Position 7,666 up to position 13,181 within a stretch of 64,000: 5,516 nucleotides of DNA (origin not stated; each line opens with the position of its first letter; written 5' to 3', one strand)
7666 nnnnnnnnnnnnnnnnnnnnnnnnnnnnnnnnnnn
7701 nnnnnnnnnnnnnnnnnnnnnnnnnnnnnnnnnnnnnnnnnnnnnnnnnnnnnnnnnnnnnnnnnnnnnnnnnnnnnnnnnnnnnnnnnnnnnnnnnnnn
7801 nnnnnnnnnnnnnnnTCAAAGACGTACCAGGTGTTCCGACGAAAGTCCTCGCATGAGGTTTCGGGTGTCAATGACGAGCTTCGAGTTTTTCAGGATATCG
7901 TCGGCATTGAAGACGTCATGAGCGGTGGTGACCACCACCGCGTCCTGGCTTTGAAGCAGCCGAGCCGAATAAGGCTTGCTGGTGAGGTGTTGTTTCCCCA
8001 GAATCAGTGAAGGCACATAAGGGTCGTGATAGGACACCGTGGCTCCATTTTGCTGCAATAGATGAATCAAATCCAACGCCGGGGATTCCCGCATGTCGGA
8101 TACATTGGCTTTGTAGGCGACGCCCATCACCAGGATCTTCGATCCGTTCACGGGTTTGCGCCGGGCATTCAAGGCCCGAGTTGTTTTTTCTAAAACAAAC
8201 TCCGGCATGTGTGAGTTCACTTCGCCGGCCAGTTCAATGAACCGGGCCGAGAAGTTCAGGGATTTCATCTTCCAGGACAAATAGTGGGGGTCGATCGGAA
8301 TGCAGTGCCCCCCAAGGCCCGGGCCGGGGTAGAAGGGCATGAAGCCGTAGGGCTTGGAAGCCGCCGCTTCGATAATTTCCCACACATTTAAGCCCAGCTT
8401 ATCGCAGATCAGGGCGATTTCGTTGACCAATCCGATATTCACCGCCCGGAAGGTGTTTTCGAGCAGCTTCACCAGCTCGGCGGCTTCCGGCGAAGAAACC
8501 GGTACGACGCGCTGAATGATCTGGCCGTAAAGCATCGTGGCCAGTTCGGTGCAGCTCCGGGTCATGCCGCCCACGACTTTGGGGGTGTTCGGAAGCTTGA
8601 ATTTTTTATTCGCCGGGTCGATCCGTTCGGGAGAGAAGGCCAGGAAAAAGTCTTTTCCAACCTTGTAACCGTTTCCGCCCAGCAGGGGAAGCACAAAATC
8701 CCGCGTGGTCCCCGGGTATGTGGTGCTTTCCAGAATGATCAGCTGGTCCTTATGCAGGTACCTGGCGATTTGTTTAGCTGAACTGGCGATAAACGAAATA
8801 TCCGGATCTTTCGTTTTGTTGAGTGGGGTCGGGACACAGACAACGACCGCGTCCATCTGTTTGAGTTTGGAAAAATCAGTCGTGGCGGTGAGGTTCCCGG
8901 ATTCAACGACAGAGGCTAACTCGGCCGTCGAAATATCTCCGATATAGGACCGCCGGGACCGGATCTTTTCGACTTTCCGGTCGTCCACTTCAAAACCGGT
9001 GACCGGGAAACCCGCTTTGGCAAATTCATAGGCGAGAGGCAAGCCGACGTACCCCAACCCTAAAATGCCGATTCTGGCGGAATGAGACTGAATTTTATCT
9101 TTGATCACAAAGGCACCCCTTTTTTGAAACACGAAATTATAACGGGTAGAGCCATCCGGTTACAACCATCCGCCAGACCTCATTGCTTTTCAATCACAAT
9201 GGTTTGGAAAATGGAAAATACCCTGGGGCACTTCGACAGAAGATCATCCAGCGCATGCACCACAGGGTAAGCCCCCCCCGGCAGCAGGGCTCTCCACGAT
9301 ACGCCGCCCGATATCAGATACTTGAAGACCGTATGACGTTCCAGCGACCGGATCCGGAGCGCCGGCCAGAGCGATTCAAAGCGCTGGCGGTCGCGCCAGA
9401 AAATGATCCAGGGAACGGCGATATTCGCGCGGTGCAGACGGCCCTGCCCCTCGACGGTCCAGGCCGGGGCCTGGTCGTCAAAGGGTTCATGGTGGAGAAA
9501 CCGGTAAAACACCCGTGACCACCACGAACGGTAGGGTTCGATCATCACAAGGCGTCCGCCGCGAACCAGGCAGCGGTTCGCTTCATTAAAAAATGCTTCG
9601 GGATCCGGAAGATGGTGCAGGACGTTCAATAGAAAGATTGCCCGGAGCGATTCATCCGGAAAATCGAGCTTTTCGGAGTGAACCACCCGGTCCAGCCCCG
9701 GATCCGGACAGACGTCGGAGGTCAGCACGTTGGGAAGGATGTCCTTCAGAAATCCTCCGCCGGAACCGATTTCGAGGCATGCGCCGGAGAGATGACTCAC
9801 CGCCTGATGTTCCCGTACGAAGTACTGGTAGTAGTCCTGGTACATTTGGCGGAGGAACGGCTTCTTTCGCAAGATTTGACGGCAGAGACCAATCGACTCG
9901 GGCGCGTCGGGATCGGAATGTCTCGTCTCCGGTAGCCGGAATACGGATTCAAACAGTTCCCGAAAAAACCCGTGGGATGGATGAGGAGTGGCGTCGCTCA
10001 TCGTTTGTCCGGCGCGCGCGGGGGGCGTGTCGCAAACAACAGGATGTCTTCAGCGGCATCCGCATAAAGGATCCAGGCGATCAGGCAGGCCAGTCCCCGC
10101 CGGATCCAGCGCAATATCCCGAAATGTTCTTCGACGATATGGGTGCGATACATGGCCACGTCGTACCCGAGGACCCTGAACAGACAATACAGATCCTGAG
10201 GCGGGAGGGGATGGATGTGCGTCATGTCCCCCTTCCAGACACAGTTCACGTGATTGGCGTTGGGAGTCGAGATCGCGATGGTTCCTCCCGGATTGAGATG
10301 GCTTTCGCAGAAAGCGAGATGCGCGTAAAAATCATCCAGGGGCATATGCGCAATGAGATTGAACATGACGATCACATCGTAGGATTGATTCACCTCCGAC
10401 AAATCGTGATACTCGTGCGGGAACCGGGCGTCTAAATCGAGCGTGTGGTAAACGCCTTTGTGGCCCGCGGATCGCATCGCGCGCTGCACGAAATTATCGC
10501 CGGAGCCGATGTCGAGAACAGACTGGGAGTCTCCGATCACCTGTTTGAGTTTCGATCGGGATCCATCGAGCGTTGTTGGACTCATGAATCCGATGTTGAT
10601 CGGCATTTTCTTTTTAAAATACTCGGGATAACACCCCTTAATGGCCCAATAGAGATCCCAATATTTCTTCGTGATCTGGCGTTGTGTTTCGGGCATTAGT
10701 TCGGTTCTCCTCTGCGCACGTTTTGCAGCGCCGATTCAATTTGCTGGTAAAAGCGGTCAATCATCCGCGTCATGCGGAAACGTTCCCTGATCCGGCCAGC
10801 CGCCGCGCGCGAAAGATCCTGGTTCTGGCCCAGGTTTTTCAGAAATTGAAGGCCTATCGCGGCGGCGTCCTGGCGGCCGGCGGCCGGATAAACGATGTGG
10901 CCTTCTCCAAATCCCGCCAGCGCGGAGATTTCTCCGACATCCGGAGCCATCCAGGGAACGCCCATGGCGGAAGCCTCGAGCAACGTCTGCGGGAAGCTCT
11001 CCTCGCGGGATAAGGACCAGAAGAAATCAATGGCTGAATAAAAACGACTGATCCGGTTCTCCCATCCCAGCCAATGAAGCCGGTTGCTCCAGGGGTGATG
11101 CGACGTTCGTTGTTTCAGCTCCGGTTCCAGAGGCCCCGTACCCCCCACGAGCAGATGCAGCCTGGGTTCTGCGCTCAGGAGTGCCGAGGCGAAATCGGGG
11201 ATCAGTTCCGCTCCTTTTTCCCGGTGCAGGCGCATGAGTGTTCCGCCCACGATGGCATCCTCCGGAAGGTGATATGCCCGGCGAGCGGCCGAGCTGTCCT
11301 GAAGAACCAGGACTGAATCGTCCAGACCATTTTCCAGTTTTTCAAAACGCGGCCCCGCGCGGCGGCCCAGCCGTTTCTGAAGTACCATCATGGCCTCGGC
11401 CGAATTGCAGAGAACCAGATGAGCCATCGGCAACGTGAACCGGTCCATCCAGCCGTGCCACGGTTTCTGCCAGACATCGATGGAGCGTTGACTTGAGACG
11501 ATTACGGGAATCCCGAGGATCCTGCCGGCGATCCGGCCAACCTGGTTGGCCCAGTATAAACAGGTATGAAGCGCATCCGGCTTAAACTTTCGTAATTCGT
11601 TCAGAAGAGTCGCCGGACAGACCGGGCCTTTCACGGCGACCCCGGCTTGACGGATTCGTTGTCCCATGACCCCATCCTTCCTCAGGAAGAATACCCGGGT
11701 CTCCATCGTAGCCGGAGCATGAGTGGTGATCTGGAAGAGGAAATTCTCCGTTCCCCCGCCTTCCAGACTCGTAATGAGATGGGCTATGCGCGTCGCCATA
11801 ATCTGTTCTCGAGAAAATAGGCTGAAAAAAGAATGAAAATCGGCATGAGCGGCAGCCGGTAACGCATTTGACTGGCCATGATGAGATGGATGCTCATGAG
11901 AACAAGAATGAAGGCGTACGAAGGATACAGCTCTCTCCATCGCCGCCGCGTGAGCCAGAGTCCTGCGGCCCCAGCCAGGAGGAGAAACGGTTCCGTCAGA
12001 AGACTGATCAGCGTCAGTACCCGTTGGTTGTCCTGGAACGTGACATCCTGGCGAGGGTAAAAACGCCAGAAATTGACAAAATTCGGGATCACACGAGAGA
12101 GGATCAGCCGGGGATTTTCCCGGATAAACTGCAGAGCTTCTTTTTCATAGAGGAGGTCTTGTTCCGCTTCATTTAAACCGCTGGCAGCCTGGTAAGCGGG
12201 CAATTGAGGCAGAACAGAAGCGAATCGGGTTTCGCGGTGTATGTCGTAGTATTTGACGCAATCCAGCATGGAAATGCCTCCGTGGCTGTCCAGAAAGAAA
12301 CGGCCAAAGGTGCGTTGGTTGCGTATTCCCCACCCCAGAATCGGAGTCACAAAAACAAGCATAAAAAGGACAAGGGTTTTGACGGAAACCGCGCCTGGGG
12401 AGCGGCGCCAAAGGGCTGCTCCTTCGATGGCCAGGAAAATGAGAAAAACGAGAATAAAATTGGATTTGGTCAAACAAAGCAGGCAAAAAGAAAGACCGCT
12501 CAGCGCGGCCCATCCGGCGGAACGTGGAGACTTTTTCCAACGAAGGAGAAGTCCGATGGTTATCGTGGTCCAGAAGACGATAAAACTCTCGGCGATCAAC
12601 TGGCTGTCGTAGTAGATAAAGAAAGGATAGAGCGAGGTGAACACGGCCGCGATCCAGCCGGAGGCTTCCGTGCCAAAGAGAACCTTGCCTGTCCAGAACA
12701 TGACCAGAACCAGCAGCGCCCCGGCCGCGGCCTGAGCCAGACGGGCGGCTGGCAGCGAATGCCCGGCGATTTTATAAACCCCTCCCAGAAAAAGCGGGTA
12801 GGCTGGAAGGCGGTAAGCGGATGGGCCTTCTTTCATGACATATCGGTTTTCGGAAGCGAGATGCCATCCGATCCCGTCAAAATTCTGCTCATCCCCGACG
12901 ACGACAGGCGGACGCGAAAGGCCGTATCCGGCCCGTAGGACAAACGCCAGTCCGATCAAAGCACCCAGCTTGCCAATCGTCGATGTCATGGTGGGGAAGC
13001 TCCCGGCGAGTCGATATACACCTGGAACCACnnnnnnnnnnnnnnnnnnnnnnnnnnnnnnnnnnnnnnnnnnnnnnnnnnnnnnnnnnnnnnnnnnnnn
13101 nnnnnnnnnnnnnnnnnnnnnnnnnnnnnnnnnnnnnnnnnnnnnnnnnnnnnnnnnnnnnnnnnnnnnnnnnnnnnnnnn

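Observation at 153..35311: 35-kb unidirectional glycan super-locus with seven GT-C paralogues and six methyltransferase domains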

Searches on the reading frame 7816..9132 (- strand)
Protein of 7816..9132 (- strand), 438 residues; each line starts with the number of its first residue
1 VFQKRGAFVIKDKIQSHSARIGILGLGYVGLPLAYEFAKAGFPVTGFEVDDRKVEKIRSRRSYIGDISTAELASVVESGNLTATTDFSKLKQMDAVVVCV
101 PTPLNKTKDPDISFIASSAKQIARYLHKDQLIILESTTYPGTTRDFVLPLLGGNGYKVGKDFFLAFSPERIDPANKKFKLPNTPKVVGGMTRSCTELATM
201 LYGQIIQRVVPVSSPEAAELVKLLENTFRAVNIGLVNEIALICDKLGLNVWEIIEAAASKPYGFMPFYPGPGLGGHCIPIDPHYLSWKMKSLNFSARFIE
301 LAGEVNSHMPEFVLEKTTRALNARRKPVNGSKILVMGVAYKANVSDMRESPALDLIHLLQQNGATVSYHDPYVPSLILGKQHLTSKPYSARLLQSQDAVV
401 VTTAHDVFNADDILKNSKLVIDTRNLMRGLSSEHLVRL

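Call 4: search_protein_families(library=pfam, proteins=[window:7816-9132:-], max_evalue=0.01)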
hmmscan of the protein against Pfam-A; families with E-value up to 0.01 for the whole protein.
window:7816-9132:- (438 aa): 8 families
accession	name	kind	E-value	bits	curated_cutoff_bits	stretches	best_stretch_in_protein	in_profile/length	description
PF03721.20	UDPG_MGDP_dh_N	-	1.1e-42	146.2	27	1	20-196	2-181/187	UDP-glucose/GDP-mannose dehydrogenase family, NAD binding domain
PF00984.24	UDPG_MGDP_dh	-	5.6e-32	110.2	25.4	1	216-307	1-93/94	UDP-glucose/GDP-mannose dehydrogenase family, central domain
PF03720.21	UDPG_MGDP_dh_C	-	1.2e-23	83.9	30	1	334-427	1-101/103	UDP-glucose/GDP-mannose dehydrogenase family, UDP binding domain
PF03446.21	NAD_binding_2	-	2.8e-08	34.4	21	1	20-145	1-102/161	NAD binding domain of 6-phosphogluconate dehydrogenase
PF01210.29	NAD_Gly3P_dh_N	-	0.0001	22.8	23.1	1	21-103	2-80/158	NAD-dependent glycerol-3-phosphate dehydrogenase N-terminus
PF02558.23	ApbA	-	0.00011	22.3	22.2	1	21-102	1-76/150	Ketopantoate reductase PanE/ApbA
PF02737.24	3HCDH_N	-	0.00021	21.7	22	1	21-101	2-87/180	3-hydroxyacyl-CoA dehydrogenase, NAD binding domain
PF03807.23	F420_oxidored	-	0.0052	17.8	21.6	0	20-102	1-69/94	NADP oxidoreductase coenzyme F420-dependent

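Call 45: search_protein_families(library=ncbifam, proteins=[window:7816-9132:-], max_evalue=0.00001)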
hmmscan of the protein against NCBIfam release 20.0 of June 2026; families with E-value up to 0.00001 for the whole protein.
window:7816-9132:- (438 aa): 7 families
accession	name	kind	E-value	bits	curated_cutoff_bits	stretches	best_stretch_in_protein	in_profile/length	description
TIGR03026.1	NDP-sugDHase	subfamily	1.9e-133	445.3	189.8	1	20-425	2-413/413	nucleotide sugar dehydrogenase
NF040825.1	UDPMaNacDH_Arch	equivalog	1.2e-84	284.6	750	1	20-428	2-402/418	UDP-N-acetyl-D-mannosamine dehydrogenase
NF008286.0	PRK11064.1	equivalog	1.3e-75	254.6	459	1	19-427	4-419/420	UDP-N-acetyl-D-mannosamine dehydrogenase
NF011729.0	PRK15182.1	equivalog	3.4e-67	227.1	592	1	19-409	7-392/425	Vi polysaccharide biosynthesis UDP-N-acetylglucosamine C-6 dehydrogenase TviB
NF041297.1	UDPGDh_AglM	equivalog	5.3e-52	177.2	670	1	20-427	2-417/429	UDP-glucose 6-dehydrogenase AglM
NF047673.2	TeichurnBiosyTuaD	equivalog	7.1e-43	147.3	700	1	20-427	3-414/439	UDP-glucose 6-dehydrogenase TuaD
NF011631.0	PRK15057.1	equivalog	5.2e-12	45.6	757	1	20-360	2-326/388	UDP-glucose 6-dehydrogenase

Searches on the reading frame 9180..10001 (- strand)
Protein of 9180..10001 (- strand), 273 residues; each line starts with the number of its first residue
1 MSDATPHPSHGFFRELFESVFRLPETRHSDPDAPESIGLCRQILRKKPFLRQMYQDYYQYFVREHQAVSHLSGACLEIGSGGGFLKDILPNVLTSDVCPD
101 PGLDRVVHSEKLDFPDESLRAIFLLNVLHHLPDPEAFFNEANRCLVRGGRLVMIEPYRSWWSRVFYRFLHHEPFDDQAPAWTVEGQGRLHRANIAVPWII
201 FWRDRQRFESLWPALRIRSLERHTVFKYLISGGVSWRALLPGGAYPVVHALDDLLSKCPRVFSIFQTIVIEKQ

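Call 4: search_protein_families(library=pfam, proteins=[window:9180-10001:-], max_evalue=0.01)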
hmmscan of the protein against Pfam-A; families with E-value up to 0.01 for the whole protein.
window:9180-10001:- (273 aa): 5 families
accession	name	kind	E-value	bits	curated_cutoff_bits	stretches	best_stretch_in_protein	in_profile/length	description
PF08241.18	Methyltransf_11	-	6.7e-10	39.9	21.2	1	107-153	49-95/95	Methyltransferase domain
PF13489.12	Methyltransf_23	-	1.3e-07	31.9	27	1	71-173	22-124/164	Methyltransferase domain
PF08242.18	Methyltransf_12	-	6.2e-05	24.1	30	1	118-151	65-98/98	Methyltransferase domain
PF13649.12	Methyltransf_25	-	9.5e-05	23.5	27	1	109-149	55-97/97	Methyltransferase domain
PF13847.12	Methyltransf_31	-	0.0042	17.2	27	0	110-157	64-113/145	Methyltransferase domain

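Call 73: search_protein_families(library=ncbifam, proteins=[window:9180-10001:-], max_evalue=0.0001)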
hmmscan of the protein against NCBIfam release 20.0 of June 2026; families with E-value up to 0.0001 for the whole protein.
window:9180-10001:- (273 aa): 0 families

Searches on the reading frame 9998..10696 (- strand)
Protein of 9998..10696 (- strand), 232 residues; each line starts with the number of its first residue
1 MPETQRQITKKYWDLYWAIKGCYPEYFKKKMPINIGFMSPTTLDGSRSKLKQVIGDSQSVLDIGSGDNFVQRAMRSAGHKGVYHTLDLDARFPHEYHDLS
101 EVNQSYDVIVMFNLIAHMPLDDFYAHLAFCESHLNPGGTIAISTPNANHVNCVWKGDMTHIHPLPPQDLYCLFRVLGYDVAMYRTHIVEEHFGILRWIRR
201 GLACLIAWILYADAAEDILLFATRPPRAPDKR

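Call 4: search_protein_families(library=pfam, proteins=[window:9998-10696:-], max_evalue=0.01)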
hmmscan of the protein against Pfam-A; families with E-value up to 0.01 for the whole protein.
window:9998-10696:- (232 aa): 6 families
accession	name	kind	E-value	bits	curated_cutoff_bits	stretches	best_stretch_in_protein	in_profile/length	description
PF13489.12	Methyltransf_23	-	4.7e-11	43.1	27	1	54-180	20-161/164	Methyltransferase domain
PF08242.18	Methyltransf_12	-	4.6e-05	24.5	30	1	89-140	54-98/98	Methyltransferase domain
PF13649.12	Methyltransf_25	-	8.4e-05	23.6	27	1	96-138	55-97/97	Methyltransferase domain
PF05891.18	Methyltransf_PK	-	0.0032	17.5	27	1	98-149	115-166/218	AdoMet dependent proline di-methyltransferase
PF08241.18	Methyltransf_11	-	0.0041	18.2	21.2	0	96-142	51-95/95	Methyltransferase domain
PF13847.12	Methyltransf_31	-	0.0047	17.1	27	0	97-146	64-113/145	Methyltransferase domain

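Call 73: search_protein_families(library=ncbifam, proteins=[window:9998-10696:-], max_evalue=0.0001)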
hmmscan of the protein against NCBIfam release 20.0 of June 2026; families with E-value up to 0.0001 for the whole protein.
window:9998-10696:- (232 aa): 1 family
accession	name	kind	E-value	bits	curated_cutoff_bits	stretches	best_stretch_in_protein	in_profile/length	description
TIGR01983.1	UbiG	equivalog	7.8e-06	25.4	102.95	0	98-150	108-159/228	bifunctional 2-polyprenyl-6-hydroxyphenol methylase/3-demethylubiquinol 3-O-methyltransferase UbiG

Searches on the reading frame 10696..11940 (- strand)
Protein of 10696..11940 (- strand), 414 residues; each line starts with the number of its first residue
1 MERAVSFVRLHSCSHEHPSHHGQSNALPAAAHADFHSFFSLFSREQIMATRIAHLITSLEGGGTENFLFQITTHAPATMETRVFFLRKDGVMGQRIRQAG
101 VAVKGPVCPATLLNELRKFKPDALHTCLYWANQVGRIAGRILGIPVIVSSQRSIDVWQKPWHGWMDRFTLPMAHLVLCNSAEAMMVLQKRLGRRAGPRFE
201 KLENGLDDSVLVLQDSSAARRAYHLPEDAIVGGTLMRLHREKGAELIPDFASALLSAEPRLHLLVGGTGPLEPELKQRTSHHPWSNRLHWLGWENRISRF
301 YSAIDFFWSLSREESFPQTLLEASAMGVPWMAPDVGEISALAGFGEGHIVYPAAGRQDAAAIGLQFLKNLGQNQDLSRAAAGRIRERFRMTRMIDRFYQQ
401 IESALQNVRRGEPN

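Call 4: search_protein_families(library=pfam, proteins=[window:10696-11940:-], max_evalue=0.01)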
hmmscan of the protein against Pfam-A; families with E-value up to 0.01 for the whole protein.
window:10696-11940:- (414 aa): 5 families
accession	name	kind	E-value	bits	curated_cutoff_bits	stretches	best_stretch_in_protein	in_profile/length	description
PF13692.12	Glyco_trans_1_4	-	8.9e-15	55.6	27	1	236-358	8-131/142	Glycosyl transferases group 1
PF00534.26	Glycos_transf_1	-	1.6e-14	54.3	26.4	1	219-380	5-169/172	Glycosyl transferases group 1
PF13579.12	Glyco_trans_4_4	-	2.1e-08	35.1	29.7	1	82-188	34-143/158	Glycosyl transferase 4-like domain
PF13439.12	Glyco_transf_4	-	4.7e-08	33.7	28.5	1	62-207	2-167/170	Glycosyltransferase Family 4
PF13524.12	Glyco_trans_1_2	-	0.00053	20.4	25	1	257-395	11-140/144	Glycosyl transferase-like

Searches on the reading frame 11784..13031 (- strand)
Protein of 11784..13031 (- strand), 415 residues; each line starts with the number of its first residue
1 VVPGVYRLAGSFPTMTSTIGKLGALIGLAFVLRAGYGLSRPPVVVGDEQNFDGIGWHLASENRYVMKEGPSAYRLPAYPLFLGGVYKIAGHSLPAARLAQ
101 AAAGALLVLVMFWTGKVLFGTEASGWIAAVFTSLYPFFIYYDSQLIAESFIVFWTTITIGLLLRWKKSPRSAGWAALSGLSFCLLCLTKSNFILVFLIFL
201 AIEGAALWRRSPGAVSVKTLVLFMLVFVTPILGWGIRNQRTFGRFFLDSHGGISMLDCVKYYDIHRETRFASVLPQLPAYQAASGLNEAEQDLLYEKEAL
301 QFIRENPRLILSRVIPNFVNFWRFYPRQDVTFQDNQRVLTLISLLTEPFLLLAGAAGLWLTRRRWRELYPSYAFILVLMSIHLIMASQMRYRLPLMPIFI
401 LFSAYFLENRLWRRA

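Call 5: search_protein_families(library=pfam, proteins=[window:11784-13031:-], max_evalue=0.01)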
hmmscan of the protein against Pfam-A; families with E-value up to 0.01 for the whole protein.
window:11784-13031:- (415 aa): 2 families
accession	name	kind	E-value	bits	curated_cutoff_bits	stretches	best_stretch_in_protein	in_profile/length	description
PF13231.12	PMT_2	-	1.8e-08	35.2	26.1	1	76-234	4-160/160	Dolichyl-phosphate-mannose-protein mannosyltransferase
PF02366.24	PMT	-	1.1e-07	32.2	22.7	1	28-211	6-204/245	Dolichyl-phosphate-mannose-protein mannosyltransferase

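Call 13: search_protein_families(library=ncbifam, proteins=[window:11784-13031:-], max_evalue=0.01)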
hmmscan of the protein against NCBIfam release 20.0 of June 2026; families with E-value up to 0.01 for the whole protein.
window:11784-13031:- (415 aa): 1 family
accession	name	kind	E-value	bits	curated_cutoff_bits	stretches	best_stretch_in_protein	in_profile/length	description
TIGR03663.1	TIGR03663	subfamily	2.6e-10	39.9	126.25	1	84-210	61-185/435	flippase activity-associated protein Agl23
